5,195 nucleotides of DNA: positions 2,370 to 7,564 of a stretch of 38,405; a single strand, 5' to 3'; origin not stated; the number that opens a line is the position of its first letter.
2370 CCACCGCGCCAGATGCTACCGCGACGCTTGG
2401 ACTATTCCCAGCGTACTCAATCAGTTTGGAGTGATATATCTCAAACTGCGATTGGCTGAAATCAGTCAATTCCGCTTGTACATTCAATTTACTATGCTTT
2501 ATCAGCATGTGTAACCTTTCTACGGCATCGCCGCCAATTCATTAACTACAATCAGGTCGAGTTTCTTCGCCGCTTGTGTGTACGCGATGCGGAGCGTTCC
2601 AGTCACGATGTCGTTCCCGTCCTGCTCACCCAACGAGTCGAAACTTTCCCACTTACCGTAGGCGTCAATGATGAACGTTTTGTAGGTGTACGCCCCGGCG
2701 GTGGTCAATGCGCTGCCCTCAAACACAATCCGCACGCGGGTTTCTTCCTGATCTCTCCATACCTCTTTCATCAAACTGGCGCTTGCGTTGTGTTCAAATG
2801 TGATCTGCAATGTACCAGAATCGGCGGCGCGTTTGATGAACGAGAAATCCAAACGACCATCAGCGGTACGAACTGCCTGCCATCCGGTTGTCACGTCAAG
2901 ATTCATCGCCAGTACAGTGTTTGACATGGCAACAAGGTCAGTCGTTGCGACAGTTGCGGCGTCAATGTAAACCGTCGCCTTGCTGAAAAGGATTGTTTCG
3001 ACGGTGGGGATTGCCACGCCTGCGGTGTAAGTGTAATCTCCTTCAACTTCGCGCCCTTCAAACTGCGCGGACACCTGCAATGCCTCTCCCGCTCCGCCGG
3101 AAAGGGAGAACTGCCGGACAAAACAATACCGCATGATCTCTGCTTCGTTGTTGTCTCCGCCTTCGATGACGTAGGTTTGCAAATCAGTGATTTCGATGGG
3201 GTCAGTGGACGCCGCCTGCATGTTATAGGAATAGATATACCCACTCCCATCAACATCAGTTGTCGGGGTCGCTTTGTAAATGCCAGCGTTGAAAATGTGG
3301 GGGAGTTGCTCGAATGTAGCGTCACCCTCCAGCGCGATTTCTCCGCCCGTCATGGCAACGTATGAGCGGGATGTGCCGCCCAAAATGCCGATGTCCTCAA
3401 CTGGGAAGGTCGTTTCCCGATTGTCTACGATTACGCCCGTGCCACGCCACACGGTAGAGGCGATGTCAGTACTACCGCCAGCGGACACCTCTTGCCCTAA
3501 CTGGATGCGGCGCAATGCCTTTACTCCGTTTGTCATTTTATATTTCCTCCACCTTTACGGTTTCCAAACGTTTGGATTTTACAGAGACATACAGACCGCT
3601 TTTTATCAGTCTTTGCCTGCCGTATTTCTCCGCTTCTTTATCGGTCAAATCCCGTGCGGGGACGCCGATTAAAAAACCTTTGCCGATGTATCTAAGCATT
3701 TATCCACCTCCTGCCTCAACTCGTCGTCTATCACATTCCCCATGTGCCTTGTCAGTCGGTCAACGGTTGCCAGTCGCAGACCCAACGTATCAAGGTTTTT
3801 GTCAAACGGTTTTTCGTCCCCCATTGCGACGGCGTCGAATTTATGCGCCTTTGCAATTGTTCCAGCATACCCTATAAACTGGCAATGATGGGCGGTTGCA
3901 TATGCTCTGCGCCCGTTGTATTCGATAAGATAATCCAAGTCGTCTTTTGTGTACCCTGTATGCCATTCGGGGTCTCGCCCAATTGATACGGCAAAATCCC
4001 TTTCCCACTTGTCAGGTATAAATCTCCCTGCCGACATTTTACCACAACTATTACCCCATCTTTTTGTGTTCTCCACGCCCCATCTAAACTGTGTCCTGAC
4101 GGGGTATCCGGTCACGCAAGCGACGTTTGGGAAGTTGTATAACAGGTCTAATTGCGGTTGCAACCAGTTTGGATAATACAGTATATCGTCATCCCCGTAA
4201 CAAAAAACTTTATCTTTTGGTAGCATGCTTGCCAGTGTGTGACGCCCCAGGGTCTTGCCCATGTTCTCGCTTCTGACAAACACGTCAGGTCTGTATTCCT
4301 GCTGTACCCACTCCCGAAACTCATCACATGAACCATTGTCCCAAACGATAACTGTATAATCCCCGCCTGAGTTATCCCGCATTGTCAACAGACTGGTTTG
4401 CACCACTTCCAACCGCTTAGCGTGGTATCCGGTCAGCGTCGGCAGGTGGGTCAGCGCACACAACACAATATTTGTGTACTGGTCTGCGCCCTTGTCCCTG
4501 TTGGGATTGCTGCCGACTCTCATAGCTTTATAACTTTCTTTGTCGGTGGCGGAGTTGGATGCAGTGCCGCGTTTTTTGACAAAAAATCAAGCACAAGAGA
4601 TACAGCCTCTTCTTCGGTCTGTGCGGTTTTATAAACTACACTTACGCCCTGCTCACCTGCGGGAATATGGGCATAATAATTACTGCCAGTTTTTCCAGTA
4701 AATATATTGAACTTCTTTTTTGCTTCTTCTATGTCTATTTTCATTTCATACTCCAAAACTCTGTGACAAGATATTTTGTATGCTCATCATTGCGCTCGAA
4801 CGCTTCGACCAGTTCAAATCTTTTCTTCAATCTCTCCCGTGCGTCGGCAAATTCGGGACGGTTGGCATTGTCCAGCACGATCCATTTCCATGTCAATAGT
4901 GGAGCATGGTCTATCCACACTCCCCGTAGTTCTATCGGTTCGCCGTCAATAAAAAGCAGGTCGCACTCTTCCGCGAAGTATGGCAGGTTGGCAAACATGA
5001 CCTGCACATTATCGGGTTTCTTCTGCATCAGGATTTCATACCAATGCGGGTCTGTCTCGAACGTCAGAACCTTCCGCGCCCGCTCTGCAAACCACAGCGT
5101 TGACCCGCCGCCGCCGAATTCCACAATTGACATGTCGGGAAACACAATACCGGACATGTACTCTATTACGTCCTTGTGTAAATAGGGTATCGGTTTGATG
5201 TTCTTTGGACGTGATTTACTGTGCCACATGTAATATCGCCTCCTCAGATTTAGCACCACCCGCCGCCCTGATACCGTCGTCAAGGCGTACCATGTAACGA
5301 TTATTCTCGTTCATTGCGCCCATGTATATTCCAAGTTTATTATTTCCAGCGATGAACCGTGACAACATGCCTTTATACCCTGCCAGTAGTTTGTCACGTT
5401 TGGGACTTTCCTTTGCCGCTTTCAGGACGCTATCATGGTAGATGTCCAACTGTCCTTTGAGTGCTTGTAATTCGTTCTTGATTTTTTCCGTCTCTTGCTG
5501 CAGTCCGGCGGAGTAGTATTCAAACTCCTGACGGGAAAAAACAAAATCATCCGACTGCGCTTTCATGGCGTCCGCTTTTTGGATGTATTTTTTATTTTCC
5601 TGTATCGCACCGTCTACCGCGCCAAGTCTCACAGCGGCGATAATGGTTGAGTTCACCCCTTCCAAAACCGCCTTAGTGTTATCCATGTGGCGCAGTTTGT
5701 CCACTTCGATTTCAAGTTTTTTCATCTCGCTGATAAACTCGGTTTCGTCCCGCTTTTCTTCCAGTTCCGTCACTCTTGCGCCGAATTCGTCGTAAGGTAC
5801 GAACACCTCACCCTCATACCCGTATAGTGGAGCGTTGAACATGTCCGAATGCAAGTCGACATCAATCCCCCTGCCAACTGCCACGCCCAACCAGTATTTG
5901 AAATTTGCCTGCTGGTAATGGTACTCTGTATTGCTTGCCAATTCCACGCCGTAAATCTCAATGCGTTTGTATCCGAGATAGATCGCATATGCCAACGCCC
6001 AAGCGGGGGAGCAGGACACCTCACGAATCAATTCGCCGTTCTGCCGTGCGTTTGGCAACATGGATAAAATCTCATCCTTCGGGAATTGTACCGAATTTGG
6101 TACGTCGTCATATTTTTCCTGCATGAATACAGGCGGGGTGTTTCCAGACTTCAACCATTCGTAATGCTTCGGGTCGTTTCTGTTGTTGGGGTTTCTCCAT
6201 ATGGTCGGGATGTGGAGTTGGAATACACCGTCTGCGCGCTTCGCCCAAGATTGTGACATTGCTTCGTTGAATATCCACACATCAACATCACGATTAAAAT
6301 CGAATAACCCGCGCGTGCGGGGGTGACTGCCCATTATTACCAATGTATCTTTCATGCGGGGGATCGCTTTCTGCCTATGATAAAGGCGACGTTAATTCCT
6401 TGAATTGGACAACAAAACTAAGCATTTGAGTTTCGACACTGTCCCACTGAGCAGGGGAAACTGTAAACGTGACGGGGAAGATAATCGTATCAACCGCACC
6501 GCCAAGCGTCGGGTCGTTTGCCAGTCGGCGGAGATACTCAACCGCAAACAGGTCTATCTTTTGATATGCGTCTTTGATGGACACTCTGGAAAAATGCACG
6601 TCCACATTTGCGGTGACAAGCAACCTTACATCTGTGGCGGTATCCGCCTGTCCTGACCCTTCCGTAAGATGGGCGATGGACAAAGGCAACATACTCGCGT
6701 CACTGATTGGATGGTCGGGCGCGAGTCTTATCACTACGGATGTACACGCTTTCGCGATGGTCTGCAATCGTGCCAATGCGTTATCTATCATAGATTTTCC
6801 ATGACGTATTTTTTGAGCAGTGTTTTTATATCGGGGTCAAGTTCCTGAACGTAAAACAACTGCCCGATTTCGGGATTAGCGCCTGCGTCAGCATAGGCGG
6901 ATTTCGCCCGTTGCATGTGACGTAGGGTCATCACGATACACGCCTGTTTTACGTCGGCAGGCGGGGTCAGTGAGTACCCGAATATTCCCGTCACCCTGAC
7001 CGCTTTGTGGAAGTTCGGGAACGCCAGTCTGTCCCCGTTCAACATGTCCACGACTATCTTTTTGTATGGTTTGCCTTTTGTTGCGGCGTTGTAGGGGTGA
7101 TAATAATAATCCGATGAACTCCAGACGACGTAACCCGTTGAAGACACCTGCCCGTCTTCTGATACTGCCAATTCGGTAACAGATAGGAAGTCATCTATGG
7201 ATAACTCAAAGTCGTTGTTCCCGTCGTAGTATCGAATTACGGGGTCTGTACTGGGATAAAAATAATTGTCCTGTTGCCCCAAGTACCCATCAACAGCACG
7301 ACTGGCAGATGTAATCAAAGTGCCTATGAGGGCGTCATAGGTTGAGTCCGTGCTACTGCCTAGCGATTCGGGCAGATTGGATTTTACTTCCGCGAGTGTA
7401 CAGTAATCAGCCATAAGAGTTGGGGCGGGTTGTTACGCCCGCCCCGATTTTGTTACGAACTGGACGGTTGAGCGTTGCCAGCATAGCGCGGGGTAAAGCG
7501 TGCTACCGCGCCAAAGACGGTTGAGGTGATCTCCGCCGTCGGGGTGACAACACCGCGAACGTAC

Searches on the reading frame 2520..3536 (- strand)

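Call 20: search_protein_families(library=phrogs, proteins=[window:2520-3536:-], max_evalue=0.001)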
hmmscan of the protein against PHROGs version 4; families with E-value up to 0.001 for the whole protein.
window:2520-3536:- (338 aa): 1 family
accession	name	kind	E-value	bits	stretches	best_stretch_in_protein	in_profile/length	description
phrog_290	-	tail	9.9e-05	22.8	1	67-284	78-287/411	minor tail protein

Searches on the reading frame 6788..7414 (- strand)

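Call 20: search_protein_families(library=phrogs, proteins=[window:6788-7414:-], max_evalue=0.001)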
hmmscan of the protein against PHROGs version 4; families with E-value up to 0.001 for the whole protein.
window:6788-7414:- (208 aa): 1 family
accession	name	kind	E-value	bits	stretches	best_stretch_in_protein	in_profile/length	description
phrog_442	-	connector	6.8e-14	52.8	1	1-206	84-263/270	head-tail adaptor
